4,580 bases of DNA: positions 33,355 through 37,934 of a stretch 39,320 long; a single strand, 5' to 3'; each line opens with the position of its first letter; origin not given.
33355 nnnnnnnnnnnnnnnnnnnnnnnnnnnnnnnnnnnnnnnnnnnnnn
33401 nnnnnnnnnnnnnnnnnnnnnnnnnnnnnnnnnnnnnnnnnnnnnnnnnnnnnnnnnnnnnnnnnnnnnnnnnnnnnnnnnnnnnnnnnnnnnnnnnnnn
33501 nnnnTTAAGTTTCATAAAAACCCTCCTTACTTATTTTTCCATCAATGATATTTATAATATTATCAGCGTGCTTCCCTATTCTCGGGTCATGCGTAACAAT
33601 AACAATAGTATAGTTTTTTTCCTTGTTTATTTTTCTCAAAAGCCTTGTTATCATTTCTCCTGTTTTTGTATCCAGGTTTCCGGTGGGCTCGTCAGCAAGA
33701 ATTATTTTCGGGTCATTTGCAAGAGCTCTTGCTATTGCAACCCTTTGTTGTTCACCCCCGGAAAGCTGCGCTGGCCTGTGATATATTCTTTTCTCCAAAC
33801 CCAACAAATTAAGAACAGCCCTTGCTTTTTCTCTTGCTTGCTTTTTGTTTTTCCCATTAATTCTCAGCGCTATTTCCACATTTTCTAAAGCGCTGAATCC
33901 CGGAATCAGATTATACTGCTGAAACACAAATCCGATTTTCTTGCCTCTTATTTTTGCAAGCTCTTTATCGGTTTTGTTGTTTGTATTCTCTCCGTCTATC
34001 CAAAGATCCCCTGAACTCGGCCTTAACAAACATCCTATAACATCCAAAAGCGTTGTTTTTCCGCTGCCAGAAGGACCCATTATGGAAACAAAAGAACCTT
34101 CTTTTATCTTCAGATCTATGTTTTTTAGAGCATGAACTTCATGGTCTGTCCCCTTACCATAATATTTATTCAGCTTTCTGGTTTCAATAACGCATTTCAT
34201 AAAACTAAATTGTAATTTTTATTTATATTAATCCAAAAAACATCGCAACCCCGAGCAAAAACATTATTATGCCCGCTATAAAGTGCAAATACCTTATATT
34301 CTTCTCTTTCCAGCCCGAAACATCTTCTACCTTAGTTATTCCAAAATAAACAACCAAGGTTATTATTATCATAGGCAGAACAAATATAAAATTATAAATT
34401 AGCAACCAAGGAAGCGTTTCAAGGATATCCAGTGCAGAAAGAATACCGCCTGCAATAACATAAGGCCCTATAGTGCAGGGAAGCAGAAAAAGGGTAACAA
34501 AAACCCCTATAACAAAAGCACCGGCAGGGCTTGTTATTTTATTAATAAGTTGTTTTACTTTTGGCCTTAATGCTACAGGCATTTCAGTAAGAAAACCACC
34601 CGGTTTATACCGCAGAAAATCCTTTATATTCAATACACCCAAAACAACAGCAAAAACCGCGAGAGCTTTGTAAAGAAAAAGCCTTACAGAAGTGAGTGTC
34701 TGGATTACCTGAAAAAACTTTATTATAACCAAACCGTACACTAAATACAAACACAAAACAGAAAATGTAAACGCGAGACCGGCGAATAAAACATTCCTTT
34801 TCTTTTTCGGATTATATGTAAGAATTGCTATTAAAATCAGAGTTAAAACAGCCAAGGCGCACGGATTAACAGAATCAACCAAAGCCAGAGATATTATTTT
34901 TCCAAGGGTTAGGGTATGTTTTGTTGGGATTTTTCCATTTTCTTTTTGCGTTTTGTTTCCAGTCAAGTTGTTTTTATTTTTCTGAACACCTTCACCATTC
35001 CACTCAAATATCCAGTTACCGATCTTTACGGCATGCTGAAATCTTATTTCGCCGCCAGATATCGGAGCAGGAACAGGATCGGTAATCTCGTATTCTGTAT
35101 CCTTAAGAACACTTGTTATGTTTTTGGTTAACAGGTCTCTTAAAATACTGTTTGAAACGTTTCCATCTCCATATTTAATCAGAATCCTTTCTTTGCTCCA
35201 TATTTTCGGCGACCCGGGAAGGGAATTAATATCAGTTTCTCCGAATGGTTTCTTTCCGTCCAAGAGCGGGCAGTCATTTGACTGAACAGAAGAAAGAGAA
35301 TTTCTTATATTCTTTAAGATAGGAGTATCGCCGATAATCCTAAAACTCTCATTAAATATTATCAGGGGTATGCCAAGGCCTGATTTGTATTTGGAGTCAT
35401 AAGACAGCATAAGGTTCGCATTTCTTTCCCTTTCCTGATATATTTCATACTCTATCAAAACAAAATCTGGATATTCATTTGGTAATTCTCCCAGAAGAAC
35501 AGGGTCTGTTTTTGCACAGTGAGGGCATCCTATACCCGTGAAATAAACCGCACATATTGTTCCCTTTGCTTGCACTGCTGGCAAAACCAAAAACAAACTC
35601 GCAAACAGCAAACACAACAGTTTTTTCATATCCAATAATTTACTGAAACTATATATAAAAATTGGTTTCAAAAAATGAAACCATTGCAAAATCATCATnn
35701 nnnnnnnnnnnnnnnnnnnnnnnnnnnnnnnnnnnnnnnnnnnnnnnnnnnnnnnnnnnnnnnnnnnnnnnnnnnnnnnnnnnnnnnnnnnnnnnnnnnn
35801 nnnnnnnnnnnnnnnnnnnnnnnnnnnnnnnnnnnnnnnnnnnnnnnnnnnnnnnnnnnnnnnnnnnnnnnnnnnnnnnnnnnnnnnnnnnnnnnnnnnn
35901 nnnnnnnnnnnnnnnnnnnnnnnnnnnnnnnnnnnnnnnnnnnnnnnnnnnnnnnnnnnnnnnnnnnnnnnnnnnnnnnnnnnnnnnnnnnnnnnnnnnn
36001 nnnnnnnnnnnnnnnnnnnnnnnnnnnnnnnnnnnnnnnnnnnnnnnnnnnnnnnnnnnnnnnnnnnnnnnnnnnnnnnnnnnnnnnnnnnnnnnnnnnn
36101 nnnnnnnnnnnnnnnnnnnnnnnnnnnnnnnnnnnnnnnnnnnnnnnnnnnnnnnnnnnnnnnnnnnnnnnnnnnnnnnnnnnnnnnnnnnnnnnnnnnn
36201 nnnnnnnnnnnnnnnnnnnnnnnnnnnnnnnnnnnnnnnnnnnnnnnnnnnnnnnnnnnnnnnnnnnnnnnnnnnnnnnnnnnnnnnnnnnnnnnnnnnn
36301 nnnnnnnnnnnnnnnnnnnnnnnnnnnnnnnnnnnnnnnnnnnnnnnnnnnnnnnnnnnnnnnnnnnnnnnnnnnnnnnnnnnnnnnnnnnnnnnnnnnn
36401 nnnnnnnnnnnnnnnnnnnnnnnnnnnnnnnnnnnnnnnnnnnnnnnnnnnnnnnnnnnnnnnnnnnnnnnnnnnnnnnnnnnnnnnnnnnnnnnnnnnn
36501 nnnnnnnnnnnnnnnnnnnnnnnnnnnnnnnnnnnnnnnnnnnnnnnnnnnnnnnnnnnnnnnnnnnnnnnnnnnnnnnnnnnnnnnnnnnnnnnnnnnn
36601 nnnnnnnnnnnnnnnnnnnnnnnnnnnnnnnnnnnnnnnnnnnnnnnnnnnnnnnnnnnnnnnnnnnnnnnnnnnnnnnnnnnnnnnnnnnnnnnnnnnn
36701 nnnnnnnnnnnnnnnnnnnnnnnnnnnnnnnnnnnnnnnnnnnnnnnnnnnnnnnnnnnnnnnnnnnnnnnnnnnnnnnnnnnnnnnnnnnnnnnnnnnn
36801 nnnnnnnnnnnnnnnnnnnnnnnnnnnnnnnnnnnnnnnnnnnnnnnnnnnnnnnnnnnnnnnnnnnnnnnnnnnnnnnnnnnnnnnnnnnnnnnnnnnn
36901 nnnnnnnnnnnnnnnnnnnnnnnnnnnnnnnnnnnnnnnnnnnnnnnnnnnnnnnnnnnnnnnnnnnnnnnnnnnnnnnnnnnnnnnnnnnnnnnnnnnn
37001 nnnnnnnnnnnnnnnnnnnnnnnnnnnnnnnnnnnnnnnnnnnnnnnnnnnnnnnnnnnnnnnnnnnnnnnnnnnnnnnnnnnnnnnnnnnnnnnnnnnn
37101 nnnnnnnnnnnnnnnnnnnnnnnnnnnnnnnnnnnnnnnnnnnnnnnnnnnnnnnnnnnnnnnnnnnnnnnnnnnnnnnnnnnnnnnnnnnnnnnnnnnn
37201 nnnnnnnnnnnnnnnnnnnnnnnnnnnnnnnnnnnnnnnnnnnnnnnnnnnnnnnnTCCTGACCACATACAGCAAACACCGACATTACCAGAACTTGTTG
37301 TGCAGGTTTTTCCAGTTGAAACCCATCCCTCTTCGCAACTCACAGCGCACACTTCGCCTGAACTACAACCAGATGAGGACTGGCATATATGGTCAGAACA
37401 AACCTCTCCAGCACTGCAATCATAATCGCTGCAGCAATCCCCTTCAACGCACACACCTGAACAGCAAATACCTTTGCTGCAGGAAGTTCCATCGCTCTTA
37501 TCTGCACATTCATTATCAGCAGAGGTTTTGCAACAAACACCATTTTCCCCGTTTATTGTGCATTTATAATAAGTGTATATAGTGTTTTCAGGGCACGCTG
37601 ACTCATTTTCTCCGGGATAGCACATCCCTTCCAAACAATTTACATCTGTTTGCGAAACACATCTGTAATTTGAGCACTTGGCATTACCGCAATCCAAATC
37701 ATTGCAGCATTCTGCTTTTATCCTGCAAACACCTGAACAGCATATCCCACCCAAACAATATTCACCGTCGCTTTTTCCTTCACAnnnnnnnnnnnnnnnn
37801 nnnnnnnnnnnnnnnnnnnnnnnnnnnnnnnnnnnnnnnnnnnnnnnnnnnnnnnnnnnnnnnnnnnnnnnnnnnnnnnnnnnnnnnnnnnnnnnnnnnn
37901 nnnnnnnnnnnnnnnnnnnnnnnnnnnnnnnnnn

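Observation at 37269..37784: Tandem cystine-knot-like modules (32 Cys in about 170 aa) in an archaeal anchored surface protein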

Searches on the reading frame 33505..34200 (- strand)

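Call 16: search_protein_families(library=pfam, proteins=[window:33505-34200:-], max_evalue=0.001)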
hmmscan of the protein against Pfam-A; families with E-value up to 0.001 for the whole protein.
window:33505-34200:- (231 aa): 9 families
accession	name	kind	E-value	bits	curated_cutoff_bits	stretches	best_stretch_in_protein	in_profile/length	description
PF00005.33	ABC_tran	-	2.9e-36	125.5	25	1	25-173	1-136/137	ABC transporter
PF02463.25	SMC_N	-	1.9e-09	37.7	40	1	29-219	19-212/220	RecF/RecN/SMC N terminal domain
PF13304.12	AAA_21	-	8.3e-08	33.1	27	0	38-69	2-46/304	AAA domain, putative AbiEii toxin, Type IV TA system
PF13555.12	AAA_29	-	2.8e-06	27.4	27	1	29-63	16-50/61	P-loop containing region of AAA domain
PF25199.1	nSTAND_NTPase5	-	1.2e-05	25.7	34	1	33-93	39-102/145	Novel STAND NTPase 5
PF13476.12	AAA_23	-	5.5e-05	24.3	27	1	26-141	13-123/201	AAA domain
PF13175.12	AAA_15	-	0.00039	20.6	32.1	0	25-91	14-81/374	AAA ATPase domain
PF13401.12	AAA_22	-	0.00081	20.2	27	0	34-201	4-120/130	AAA domain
PF20720.3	nSTAND3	-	0.0009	19.4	27.2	0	24-55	6-37/155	Novel STAND NTPase 3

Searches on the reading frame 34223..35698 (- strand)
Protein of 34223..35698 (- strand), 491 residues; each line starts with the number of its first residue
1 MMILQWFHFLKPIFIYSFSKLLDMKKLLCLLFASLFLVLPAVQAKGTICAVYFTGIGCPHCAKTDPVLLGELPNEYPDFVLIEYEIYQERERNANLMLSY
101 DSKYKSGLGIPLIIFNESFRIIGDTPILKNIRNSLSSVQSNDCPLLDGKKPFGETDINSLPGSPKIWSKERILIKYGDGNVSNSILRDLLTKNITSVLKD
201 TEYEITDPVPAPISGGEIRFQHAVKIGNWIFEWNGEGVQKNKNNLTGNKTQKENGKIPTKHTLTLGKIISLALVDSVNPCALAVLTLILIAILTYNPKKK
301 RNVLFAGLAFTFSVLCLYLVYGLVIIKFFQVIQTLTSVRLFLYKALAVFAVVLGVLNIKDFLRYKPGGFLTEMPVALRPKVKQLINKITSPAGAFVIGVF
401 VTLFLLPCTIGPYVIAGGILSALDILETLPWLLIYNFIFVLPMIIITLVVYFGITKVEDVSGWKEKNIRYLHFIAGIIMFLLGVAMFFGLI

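Call 4: search_protein_families(library=pfam, proteins=[window:34223-35698:-], max_evalue=1)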
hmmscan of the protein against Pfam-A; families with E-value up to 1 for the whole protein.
window:34223-35698:- (491 aa): 2 families
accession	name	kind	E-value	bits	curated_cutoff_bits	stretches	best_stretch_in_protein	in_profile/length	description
PF13386.12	DsbD_2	-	8.1e-06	26.3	24.9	1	271-484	5-198/199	Cytochrome C biogenesis protein transmembrane region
PF13423.12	UCH_1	-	0.14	12.2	22.2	0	3-50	15-63/317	Ubiquitin carboxyl-terminal hydrolase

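Call 67: find_homologous_proteins(query=window:34223-35629:-, max_evalue=0.001)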
Query window:34223-35629:- (468 aa): 1346 proteins with E <= 0.001 among 8000 candidates; the best 120 are listed.
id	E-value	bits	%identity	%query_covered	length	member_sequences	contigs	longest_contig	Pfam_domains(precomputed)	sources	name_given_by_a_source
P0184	0.0e+0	1036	100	100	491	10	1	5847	PF13386.13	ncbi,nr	ncbi:MAG: hypothetical protein DRP18_02220 [Candidatus Aenigmatarchaeota archaeon]|nr:MAG: hypotheti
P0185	2.1e-188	645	62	100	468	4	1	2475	PF11139.15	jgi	-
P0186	4.9e-188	644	61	98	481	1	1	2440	PF11139.15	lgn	-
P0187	1.1e-185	636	63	96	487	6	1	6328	-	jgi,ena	-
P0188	3.6e-185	635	64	96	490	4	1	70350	-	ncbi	-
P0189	6.3e-185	634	60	97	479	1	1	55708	-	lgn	-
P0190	1.4e-183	629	62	95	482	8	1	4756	-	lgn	-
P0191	3.9e-183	628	61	98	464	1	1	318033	PF11139.15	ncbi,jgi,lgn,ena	-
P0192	6.9e-182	624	62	95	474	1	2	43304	-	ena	-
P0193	6.9e-182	624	62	96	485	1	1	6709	-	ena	-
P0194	1.9e-178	613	59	99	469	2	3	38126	PF11139.15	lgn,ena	-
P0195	3.8e-177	608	59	97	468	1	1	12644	-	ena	-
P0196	3.8e-177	608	60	96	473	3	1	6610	PF11139.15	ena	-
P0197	6.0e-176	604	60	99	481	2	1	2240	-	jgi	-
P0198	1.0e-175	603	62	100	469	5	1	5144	PF11139.15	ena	-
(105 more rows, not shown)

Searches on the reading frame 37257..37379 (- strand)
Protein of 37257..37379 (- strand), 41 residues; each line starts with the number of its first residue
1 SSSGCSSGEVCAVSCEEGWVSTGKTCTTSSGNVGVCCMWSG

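Call 70: search_protein_families(library=pfam, proteins=[window:37257-37379:-], max_evalue=10)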
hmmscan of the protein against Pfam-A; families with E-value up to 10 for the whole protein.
seq(41 aa): 0 families

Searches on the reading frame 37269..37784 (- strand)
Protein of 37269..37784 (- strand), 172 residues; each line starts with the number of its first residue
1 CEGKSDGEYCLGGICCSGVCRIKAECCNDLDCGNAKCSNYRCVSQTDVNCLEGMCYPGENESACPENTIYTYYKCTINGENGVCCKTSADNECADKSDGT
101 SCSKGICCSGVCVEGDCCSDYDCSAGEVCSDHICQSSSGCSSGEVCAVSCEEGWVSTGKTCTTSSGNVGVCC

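Call 4: search_protein_families(library=pfam, proteins=[window:37269-37784:-], max_evalue=1)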
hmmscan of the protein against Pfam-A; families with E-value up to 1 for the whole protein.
window:37269-37784:- (172 aa): 0 families

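Call 7: search_solved_structures(query=window:37269-37784:-, max_evalue=10, show_alignments=3)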
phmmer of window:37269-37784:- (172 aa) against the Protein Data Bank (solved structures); distinct sequences matched with E-value up to 10: 0.

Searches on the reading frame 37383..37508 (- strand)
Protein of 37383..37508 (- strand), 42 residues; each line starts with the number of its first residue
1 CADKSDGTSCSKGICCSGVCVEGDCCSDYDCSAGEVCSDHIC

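Call 73: search_protein_families(library=pfam, proteins=[window:37383-37508:-], max_evalue=10)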
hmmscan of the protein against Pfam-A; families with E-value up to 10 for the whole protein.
seq(42 aa): 2 families
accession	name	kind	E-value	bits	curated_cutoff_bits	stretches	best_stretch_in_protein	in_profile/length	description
PF23416.1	DUF7107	-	0.15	12.8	24.6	1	9-42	13-46/48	Domain of unknown function (DUF7107)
PF00187.25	Chitin_bind_1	-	0.17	12.6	27.8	1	1-17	2-18/38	Chitin recognition protein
